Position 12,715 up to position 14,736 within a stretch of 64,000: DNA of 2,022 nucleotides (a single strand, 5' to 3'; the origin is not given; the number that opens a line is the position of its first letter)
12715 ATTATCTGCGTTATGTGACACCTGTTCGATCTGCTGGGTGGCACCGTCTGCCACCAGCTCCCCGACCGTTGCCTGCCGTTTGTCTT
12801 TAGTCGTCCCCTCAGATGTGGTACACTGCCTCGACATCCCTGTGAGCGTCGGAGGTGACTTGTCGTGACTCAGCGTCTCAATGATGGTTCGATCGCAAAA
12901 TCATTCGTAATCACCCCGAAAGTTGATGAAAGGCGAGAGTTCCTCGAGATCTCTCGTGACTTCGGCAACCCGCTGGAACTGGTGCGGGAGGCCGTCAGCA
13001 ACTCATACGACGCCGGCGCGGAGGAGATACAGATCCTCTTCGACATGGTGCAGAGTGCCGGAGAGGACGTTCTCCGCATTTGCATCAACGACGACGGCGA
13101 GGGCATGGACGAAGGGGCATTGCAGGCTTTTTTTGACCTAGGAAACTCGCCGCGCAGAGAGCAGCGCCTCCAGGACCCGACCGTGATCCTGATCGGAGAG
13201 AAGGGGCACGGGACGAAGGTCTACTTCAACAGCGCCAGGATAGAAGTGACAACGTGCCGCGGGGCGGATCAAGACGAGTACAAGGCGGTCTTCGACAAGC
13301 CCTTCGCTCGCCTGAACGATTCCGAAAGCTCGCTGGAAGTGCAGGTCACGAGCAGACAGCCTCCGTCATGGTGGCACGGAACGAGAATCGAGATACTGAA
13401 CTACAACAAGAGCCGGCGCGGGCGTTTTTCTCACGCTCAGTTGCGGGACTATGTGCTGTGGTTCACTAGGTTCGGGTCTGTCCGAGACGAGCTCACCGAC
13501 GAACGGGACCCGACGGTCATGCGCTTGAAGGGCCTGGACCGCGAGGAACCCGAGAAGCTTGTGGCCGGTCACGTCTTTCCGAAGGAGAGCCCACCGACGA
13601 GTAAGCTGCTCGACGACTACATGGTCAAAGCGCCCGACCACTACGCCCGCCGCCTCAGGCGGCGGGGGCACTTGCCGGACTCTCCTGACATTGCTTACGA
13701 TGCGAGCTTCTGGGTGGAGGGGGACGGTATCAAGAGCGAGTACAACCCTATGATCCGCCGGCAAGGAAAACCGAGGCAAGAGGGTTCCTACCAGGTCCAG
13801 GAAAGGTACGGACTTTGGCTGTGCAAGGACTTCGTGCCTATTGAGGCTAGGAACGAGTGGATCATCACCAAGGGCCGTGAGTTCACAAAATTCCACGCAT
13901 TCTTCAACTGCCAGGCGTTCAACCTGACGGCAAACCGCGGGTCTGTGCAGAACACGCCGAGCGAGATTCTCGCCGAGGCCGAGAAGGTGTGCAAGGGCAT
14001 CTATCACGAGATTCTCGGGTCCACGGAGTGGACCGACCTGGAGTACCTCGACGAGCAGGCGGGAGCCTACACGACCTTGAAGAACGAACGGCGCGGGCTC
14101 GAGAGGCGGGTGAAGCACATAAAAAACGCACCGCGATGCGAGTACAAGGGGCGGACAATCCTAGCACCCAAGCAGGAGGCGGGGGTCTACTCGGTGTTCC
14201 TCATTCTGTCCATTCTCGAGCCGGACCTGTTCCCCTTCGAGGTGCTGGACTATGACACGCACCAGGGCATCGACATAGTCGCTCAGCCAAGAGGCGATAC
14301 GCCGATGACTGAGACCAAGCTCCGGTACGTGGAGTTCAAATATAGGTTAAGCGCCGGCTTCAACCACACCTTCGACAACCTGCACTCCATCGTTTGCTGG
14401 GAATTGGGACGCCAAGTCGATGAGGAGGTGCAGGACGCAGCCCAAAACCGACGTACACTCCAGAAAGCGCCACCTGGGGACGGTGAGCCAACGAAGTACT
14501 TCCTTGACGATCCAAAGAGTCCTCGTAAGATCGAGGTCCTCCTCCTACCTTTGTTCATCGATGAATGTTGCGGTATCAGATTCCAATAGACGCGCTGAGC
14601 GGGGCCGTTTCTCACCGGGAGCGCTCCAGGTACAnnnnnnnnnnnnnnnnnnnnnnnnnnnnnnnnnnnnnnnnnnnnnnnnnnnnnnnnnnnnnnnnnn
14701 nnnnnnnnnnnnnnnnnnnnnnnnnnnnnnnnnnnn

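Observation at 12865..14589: Orphan low-GC GHKL ATPase immediately upstream of leuS, on the opposite flank from the R-M insertion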

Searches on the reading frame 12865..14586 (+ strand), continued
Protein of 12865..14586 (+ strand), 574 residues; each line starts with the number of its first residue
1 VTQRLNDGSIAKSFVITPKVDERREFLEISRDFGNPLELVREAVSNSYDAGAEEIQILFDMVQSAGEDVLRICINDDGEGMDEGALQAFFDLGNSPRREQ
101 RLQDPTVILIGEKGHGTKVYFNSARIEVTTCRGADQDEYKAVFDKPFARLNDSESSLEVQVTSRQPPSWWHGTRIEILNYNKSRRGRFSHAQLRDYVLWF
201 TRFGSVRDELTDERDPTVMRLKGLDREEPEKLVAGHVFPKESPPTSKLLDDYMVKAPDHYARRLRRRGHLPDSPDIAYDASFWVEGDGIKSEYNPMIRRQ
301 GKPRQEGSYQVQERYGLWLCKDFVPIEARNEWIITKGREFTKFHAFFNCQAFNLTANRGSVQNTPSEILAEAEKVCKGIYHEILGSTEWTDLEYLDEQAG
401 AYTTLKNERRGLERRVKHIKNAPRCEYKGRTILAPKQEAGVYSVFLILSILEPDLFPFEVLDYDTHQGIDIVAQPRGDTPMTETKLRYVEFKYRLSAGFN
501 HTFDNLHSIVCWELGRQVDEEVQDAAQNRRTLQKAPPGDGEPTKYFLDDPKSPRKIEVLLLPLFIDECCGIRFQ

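Call 97: find_encoding_contigs(protein=P0077, flank=8000, max_places=2)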
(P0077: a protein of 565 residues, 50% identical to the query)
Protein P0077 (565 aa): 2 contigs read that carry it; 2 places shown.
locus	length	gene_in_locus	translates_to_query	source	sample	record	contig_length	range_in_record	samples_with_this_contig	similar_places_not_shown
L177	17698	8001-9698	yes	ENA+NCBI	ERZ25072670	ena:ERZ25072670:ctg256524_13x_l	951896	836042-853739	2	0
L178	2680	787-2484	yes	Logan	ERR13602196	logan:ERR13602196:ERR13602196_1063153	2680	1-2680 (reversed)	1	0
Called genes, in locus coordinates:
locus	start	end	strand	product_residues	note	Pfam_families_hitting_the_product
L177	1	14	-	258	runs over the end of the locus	-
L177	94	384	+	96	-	PF01527:HTH_Tnp_1 (weak)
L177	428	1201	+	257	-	PF13276:HTH_21, PF00665:rve, PF13683:rve_3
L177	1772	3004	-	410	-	PF07676:PD40 (faint)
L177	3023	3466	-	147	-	PF00106:adh_short, PF13561:adh_short_C2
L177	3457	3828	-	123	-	PF00106:adh_short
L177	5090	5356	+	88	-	PF00884:Sulfatase, PF01663:Phosphodiest (weak)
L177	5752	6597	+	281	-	PF22814:WelO5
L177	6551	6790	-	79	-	PF12728:HTH_17 (weak)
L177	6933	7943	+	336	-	PF01408:GFO_IDH_MocA, PF22725:GFO_IDH_MocA_C3, PF02894:GFO_IDH_MocA_C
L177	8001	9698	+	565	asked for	PF02518:HATPase_c (weak), PF13589:HATPase_c_3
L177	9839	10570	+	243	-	PF00702:Hydrolase, PF13419:HAD_2 (weak)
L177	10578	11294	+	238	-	PF04250:DUF429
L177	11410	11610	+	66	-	PF00404:Dockerin_1 (weak)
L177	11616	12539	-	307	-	PF03446:NAD_binding_2, PF14833:NAD_binding_11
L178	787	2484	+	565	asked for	PF02518:HATPase_c (weak), PF13589:HATPase_c_3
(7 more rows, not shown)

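Call 98: find_encoding_contigs(protein=P0051, flank=8000, max_places=2)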
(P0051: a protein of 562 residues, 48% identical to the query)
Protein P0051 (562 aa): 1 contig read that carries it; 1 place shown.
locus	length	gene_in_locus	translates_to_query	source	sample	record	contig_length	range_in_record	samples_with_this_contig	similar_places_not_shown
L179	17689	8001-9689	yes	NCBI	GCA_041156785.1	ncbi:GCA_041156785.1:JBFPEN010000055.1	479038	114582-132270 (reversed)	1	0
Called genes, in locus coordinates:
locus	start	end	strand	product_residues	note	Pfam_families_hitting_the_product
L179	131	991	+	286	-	PF10563:CA_like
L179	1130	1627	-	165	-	PF01475:FUR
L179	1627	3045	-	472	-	PF08238:Sel1, PF06347:SH3_4 (faint), PF08239:SH3_3 (weak), PF05036:SPOR (weak)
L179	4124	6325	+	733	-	PF00317:Ribonuc_red_lgN, PF02867:Ribonuc_red_lgC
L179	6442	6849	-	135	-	-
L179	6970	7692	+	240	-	PF12637:TSCPD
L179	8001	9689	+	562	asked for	PF02518:HATPase_c, PF13589:HATPase_c_3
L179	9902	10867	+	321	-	PF00023:Ank (faint), PF12796:Ank_2, PF13606:Ank_3 (faint), PF13637:Ank_4 (faint)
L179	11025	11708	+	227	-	PF00335:Tetraspanin (faint)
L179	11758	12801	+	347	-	-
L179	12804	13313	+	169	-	PF13511:DUF4124 (weak)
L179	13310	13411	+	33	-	-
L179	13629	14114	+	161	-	-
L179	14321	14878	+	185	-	-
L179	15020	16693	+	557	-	PF13606:Ank_3 (faint), PF13637:Ank_4 (faint), PF12796:Ank_2, PF00023:Ank (weak), PF13857:Ank_5 (weak)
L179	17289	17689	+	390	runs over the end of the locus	PF21722:Gly_rich_2 (weak)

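Call 99: find_encoding_contigs(protein=P0085, flank=8000, max_places=6)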
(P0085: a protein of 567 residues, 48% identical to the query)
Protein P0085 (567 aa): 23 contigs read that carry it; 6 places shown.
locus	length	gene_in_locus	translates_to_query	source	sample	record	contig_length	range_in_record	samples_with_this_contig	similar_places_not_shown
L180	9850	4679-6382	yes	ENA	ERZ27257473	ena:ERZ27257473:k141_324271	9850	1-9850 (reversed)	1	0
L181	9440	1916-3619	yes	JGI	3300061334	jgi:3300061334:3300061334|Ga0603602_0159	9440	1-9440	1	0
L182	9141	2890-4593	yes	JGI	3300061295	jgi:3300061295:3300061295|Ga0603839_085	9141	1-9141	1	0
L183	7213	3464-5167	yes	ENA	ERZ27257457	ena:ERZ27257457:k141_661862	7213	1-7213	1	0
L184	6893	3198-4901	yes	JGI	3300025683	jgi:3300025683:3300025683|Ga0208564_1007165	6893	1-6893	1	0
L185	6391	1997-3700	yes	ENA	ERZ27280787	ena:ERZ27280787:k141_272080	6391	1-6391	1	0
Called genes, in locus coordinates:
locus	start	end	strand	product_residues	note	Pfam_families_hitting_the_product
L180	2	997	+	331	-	?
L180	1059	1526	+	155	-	PF06094:GGACT, PF13772:AIG2_2 (weak)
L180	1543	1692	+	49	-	PF16468:DUF5049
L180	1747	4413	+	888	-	PF14528:LAGLIDADG_3 (weak), PF03354:TerL_ATPase, PF20441:TerL_nuclease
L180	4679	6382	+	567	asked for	PF13589:HATPase_c_3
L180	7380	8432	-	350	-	PF08240:ADH_N, PF16912:Glu_dehyd_C, PF00107:ADH_zinc_N, PF13602:ADH_zinc_N_2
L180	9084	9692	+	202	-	PF14287:DUF4368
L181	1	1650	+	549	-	PF03354:TerL_ATPase, PF20441:TerL_nuclease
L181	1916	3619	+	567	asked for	PF13589:HATPase_c_3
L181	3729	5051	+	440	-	PF04860:Phage_portal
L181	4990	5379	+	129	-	PF00574:CLP_protease, PF01972:SDH_protease (weak), PF25145:NfeD1b_N (weak)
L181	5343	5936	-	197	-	PF04350:PilO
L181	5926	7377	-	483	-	PF11104:PilM_2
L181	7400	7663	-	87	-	PF10719:ComFB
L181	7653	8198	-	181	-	PF14341:PilX_N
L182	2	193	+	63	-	?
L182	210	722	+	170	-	PF06094:GGACT, PF13772:AIG2_2 (weak)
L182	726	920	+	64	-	PF16468:DUF5049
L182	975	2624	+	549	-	PF03354:TerL_ATPase, PF20441:TerL_nuclease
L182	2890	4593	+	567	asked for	PF13589:HATPase_c_3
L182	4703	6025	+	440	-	PF04860:Phage_portal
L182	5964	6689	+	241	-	PF00574:CLP_protease, PF01972:SDH_protease (weak), PF25145:NfeD1b_N (faint)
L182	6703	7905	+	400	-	PF05065:Phage_capsid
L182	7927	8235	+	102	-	PF05135:Phage_connect_1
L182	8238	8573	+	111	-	PF05521:Phage_HCP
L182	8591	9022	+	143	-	PF04883:HK97-gp10_like (weak)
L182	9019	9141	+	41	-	?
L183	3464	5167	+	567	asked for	PF13589:HATPase_c_3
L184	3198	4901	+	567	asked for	PF13589:HATPase_c_3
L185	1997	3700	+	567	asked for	PF13589:HATPase_c_3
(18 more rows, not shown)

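Call 102: search_dna_similar(query=P0085, collection=phages, mode=protein, max_rows=20)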
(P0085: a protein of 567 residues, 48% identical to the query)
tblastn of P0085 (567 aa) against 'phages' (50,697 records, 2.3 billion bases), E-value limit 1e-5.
No match.

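Call 104: find_related_loci(query=L182:975-2621:+, collection=viral_contigs, flank=5000)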
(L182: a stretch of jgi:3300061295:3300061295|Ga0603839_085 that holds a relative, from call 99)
Query L182:975-2621:+ (549 aa) in viral_contigs; peptide patterns used: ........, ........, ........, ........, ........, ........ (x = any residue, [..] = any of these).
600 stretches matched a pattern (row limit reached: there are more); 599 encode a relative of the query (tblastn E <= 1e-3); the best 80 are kept; 80 distinct loci.
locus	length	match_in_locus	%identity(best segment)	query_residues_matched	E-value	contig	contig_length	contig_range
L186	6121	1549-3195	98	1-549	0e+0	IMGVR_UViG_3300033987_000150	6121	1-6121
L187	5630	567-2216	98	1-549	0e+0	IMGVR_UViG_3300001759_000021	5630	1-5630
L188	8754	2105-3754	98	1-549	0e+0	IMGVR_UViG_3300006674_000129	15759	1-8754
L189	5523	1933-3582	98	1-549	0e+0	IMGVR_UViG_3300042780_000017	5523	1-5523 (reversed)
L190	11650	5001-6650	98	1-549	0e+0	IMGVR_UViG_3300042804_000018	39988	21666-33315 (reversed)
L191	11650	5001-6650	98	1-549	0e+0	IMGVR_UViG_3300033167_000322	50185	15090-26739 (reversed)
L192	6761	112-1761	98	1-549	0e+0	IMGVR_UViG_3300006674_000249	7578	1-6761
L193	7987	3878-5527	98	1-549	0e+0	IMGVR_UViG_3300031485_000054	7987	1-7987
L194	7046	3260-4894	95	3-549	0e+0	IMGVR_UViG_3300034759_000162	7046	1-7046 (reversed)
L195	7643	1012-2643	95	3-549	0e+0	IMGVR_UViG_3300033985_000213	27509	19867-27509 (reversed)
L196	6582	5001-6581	97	1-527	0e+0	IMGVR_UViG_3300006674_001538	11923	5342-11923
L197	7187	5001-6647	89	2-549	0e+0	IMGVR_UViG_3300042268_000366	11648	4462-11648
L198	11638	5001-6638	90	4-549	0e+0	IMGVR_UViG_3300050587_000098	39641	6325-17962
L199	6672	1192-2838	88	2-549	0e+0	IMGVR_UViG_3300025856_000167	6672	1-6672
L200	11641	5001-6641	87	4-549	0e+0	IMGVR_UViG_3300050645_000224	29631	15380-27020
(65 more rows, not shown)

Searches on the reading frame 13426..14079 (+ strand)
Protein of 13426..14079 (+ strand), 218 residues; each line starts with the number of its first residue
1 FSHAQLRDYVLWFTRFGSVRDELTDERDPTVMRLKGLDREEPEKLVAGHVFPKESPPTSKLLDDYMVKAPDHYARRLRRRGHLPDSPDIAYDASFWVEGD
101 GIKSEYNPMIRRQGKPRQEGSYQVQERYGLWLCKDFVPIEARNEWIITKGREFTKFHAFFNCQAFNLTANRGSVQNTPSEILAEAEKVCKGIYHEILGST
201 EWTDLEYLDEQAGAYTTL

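Call 21: search_protein_families(library=pfam, proteins=[window:13426-14079:+], max_evalue=10)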
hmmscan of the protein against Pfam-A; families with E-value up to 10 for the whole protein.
seq(218 aa): 0 families
